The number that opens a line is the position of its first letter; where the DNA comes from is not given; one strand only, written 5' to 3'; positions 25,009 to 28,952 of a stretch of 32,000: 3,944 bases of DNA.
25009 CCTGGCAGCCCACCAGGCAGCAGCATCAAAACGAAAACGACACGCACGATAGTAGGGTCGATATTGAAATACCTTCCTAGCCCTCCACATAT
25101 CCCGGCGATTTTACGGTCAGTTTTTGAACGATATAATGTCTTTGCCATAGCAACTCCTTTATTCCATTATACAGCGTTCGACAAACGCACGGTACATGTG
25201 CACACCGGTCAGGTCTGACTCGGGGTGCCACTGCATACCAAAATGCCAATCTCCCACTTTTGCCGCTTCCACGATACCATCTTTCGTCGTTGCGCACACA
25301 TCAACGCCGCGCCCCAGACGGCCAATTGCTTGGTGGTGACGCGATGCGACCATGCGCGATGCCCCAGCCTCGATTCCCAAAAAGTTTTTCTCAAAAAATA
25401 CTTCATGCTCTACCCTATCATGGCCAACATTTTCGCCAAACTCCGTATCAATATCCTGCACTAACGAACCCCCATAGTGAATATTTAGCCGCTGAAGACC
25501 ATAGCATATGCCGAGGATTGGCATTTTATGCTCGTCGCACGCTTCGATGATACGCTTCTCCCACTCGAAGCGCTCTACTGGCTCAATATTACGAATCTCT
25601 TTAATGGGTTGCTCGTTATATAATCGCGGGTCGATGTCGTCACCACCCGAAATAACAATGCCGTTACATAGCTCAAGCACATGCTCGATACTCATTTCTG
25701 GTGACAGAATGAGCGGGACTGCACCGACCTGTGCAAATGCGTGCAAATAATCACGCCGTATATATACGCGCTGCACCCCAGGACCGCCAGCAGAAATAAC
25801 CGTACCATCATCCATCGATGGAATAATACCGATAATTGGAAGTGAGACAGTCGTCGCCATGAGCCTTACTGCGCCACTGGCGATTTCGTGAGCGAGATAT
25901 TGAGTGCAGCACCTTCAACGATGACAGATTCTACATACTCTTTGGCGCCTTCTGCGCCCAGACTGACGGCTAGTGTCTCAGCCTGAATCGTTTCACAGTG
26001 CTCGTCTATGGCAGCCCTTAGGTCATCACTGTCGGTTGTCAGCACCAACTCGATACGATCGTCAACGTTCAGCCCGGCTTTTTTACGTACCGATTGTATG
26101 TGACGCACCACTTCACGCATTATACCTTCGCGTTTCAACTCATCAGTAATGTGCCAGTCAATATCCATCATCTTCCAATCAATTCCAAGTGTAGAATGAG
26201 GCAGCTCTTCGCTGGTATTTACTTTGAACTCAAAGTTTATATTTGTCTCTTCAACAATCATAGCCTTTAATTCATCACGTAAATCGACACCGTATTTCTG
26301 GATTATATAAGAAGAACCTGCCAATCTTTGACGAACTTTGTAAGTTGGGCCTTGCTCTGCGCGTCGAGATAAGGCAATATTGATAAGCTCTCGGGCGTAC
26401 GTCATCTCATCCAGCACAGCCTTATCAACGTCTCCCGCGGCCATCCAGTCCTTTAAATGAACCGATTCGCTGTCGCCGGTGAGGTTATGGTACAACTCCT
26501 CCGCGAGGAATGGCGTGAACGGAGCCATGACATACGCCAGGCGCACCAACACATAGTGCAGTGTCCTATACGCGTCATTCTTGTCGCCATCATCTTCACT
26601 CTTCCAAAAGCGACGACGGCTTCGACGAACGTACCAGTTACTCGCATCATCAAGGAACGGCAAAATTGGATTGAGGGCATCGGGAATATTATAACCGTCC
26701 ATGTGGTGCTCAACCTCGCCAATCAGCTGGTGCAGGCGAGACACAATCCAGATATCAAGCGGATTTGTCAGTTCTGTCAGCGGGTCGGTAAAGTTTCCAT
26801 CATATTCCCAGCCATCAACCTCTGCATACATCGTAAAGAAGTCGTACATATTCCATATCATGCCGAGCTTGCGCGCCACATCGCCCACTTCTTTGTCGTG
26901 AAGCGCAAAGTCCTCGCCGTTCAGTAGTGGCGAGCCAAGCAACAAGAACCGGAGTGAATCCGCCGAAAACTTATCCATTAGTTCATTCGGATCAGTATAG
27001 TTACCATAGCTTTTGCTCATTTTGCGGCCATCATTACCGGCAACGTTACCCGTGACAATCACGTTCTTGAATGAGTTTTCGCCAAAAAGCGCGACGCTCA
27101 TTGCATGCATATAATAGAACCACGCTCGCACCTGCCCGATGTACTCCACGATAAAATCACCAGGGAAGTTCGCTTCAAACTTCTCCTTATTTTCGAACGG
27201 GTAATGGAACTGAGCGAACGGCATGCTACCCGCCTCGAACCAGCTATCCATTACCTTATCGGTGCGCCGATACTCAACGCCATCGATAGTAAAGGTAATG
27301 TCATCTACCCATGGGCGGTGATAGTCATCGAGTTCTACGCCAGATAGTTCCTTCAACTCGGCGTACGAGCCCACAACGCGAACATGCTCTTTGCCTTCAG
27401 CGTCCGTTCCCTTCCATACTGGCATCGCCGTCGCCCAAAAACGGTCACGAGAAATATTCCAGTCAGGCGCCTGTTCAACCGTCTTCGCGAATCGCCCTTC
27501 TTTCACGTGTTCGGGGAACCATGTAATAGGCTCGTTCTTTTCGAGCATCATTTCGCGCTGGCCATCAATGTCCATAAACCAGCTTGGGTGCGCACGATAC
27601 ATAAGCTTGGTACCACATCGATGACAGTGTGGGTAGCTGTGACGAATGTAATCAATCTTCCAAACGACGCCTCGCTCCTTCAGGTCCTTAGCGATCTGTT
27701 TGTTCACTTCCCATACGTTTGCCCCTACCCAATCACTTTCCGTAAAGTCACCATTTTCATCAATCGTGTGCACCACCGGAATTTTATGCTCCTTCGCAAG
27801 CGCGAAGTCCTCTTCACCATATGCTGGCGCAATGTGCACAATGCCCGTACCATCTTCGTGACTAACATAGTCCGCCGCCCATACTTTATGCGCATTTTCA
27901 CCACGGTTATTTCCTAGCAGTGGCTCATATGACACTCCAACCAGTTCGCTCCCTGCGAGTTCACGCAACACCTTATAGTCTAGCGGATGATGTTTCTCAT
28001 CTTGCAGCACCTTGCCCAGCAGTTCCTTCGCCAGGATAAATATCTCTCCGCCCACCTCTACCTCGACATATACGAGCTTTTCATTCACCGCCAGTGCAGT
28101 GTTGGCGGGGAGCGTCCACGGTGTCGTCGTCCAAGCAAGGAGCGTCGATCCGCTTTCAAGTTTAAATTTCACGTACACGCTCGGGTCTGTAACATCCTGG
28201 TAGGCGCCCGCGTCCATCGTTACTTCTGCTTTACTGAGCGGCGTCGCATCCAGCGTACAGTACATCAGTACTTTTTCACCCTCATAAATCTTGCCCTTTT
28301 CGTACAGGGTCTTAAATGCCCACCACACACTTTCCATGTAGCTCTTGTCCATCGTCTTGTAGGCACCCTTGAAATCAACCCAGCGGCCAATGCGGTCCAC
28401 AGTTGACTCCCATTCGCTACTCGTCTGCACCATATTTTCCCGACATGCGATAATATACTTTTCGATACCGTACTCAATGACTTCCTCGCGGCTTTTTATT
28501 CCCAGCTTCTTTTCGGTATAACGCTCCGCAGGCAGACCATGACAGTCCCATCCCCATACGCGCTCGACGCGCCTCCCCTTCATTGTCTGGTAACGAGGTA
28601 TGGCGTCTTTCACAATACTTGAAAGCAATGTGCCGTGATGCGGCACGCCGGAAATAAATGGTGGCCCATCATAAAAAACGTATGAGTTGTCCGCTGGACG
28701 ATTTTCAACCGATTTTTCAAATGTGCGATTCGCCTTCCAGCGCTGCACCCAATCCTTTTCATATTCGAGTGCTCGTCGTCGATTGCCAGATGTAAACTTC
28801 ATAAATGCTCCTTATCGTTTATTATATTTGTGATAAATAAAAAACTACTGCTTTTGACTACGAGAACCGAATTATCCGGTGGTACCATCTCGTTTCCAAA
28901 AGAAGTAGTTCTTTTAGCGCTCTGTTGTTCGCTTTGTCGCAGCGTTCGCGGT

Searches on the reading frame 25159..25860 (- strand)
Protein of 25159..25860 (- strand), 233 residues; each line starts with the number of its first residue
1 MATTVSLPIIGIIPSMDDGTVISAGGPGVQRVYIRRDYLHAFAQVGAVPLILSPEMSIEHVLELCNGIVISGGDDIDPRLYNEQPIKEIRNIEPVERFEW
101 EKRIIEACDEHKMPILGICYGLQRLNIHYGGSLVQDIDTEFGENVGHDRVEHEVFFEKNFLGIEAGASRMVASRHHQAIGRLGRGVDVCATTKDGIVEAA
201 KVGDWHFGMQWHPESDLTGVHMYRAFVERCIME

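Call 56: search_protein_families(library=pfam, proteins=[window:25159-25860:-], max_evalue=0.001)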
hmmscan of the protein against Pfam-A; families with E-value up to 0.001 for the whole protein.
window:25159-25860:- (233 aa): 2 families
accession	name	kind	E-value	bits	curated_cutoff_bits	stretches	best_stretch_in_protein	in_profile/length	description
PF07722.19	Peptidase_C26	-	3.8e-44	151.5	20.5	1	8-214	1-219/219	Peptidase C26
PF00117.34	GATase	-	6.7e-16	58.9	22.8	1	57-218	32-176/190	Glutamine amidotransferase class-I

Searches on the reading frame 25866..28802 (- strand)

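Call 56: search_protein_families(library=pfam, proteins=[window:25866-28802:-], max_evalue=0.001)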
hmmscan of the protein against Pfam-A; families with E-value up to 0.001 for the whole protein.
window:25866-28802:- (978 aa): 6 families
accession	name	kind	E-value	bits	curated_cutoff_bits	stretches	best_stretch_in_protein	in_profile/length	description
PF00133.28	tRNA-synt_1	-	4.7e-117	391.7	22.7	1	18-628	2-409/414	tRNA synthetases class I (I, L, M and V)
PF08264.19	Anticodon_1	-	9.1e-29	100.7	25.1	1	683-817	1-136/148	Anticodon-binding domain of tRNA ligase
PF19302.4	DUF5915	-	4.2e-21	75.8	27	1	880-973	103-194/195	Domain of unknown function (DUF5915)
PF09334.17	tRNA-synt_1g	-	4.9e-19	68.8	20.1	2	48-196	8-137/391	tRNA synthetases class I (M)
PF13603.12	tRNA-synt_1_2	-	1.4e-06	28.3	25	1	302-352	95-145/185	Leucyl-tRNA synthetase, editing domain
PF01406.26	tRNA-synt_1e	-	0.00089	19.1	27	0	567-623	227-282/301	tRNA synthetases class I (C) catalytic domain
